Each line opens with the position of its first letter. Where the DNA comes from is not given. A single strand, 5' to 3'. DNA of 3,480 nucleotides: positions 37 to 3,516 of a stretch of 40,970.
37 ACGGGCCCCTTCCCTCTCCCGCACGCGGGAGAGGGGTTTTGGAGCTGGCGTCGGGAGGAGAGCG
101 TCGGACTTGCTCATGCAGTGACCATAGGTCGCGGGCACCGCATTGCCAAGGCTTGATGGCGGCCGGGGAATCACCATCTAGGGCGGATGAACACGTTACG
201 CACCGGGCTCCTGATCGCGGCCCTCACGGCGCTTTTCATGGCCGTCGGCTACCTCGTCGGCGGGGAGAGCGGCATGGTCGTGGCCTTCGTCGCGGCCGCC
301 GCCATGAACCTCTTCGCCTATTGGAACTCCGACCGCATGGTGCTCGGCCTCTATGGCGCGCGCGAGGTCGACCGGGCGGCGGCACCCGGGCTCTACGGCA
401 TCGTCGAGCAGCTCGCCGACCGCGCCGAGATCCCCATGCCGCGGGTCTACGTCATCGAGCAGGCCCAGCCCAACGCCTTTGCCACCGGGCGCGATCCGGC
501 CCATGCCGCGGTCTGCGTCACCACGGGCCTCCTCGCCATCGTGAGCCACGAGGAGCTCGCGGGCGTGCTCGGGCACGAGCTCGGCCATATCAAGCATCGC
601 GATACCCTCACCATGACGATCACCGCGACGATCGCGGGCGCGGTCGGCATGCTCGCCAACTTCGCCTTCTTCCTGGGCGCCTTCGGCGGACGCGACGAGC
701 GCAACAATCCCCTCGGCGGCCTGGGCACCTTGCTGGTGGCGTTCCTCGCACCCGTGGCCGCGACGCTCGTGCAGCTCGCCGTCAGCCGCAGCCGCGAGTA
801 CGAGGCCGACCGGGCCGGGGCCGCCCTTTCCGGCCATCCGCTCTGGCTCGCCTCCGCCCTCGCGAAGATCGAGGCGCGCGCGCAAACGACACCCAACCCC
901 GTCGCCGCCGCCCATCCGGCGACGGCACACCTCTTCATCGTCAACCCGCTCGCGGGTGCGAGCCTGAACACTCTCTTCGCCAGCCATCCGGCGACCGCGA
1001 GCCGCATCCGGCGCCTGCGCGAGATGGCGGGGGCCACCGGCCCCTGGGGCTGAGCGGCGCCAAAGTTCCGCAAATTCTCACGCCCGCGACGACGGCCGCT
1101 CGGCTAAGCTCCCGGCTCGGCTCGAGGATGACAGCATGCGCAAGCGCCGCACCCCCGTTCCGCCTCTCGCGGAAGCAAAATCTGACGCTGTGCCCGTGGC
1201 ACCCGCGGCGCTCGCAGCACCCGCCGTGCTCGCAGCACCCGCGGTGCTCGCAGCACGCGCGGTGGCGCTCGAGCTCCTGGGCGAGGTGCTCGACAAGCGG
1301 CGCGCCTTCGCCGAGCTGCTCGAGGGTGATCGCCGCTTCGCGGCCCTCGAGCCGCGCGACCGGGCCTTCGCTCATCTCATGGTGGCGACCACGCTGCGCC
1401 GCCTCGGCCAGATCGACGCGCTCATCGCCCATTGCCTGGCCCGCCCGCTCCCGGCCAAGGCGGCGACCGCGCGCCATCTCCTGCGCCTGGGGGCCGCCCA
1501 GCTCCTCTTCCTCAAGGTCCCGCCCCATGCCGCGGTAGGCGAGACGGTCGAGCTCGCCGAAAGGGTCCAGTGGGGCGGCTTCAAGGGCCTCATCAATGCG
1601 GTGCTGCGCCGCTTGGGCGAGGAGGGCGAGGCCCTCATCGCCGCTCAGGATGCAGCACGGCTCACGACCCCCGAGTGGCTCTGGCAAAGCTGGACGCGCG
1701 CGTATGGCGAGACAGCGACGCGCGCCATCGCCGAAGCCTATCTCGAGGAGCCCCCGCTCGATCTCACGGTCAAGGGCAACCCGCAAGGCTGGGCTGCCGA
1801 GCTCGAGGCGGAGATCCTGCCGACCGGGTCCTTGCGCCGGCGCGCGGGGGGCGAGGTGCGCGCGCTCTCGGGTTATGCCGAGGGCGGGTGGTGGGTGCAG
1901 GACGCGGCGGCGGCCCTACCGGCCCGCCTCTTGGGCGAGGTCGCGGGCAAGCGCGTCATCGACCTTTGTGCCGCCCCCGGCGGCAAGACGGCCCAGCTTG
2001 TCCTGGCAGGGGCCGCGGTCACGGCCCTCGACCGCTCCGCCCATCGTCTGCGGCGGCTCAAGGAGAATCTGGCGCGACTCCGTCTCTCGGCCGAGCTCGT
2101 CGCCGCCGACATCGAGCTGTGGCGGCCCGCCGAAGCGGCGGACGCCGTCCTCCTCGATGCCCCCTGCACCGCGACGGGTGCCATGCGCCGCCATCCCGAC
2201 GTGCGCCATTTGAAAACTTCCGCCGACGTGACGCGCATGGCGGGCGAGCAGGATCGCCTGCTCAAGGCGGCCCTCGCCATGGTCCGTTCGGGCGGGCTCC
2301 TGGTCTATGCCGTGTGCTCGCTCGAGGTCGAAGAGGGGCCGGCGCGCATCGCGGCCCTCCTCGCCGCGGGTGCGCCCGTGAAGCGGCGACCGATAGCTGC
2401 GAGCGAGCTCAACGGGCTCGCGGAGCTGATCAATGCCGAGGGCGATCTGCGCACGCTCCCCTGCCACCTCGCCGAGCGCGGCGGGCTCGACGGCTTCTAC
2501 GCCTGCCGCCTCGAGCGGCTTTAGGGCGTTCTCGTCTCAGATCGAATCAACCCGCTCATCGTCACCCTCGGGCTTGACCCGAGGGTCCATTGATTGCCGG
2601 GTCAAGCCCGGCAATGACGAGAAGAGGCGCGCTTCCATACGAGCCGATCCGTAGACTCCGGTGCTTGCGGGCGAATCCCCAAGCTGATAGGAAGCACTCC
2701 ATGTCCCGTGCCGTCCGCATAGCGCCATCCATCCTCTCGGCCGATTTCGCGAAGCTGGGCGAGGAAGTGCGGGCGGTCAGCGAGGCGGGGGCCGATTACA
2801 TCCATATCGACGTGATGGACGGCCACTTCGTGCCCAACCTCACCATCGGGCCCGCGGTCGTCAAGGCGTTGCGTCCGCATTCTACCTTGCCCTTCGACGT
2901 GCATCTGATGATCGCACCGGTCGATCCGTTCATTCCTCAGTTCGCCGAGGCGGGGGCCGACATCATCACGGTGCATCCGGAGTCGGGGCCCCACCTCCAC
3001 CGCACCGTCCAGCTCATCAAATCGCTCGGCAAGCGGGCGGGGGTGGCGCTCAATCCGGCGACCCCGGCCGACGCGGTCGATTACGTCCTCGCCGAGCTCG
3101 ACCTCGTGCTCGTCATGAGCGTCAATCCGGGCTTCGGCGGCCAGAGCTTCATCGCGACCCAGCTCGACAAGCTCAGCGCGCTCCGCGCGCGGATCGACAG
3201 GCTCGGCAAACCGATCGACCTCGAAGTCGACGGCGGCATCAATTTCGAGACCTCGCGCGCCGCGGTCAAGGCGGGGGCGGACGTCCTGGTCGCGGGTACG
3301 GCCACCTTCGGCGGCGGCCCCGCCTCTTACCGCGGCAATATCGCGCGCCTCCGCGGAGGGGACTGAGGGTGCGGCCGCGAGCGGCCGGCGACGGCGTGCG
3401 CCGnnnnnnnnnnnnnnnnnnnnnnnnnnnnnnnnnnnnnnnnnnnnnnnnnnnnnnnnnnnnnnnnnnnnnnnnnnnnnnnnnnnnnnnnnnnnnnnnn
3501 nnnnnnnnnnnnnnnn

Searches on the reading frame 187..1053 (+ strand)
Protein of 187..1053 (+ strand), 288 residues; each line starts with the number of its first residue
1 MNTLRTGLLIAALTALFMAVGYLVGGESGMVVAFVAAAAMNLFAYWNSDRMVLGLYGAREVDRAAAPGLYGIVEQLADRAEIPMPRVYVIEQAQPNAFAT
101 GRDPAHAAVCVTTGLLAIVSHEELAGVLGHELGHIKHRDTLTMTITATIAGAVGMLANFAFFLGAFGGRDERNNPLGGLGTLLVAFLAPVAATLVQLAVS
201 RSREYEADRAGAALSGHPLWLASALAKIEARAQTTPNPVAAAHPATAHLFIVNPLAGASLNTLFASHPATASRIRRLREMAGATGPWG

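Call 53: search_protein_families(library=pfam, proteins=[window:187-1053:+], max_evalue=0.00001)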
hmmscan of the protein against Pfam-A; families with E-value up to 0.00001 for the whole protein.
window:187-1053:+ (288 aa): 1 family
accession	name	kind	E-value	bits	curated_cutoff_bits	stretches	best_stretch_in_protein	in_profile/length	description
PF01435.24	Peptidase_M48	-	8e-38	130.6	20.3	1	71-280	9-185/186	Peptidase family M48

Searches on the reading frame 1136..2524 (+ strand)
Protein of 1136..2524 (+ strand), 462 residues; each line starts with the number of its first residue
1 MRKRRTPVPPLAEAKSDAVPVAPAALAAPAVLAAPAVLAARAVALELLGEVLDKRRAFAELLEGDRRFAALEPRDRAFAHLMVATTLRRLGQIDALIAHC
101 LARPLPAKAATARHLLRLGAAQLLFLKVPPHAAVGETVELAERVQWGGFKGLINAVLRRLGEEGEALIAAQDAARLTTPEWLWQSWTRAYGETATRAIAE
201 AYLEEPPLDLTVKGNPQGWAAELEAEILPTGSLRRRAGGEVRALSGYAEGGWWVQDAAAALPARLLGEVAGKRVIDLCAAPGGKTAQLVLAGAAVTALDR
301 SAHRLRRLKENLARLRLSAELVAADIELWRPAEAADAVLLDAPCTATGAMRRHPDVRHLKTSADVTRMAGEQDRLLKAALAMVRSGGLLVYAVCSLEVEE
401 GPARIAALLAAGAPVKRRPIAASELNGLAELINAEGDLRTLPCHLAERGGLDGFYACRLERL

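Call 53: search_protein_families(library=pfam, proteins=[window:1136-2524:+], max_evalue=0.00001)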
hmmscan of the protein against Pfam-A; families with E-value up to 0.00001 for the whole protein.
window:1136-2524:+ (462 aa): 2 families
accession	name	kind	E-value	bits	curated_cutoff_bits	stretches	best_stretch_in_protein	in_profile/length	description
PF01189.24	Methyltr_RsmB-F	-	4.4e-42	144.4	27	1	268-459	6-198/199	16S rRNA methyltransferase RsmB/F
PF01029.23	NusB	-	7e-27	94.9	23.1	1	39-160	2-131/133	NusB family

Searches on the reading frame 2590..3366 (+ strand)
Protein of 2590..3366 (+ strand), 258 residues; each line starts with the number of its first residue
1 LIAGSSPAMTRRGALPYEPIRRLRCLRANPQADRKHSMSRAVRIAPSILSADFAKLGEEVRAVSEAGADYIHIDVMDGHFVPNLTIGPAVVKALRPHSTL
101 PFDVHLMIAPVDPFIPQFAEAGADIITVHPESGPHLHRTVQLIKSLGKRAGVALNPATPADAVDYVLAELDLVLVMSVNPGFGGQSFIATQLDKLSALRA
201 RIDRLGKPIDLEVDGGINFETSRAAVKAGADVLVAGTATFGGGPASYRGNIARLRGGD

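Call 53: search_protein_families(library=pfam, proteins=[window:2590-3366:+], max_evalue=0.00001)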
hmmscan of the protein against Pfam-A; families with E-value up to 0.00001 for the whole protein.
window:2590-3366:+ (258 aa): 1 family
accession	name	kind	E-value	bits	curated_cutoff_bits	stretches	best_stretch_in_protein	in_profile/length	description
PF00834.25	Ribul_P_3_epim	-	1.2e-83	279.8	21.1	1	44-240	2-198/198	Ribulose-phosphate 3 epimerase family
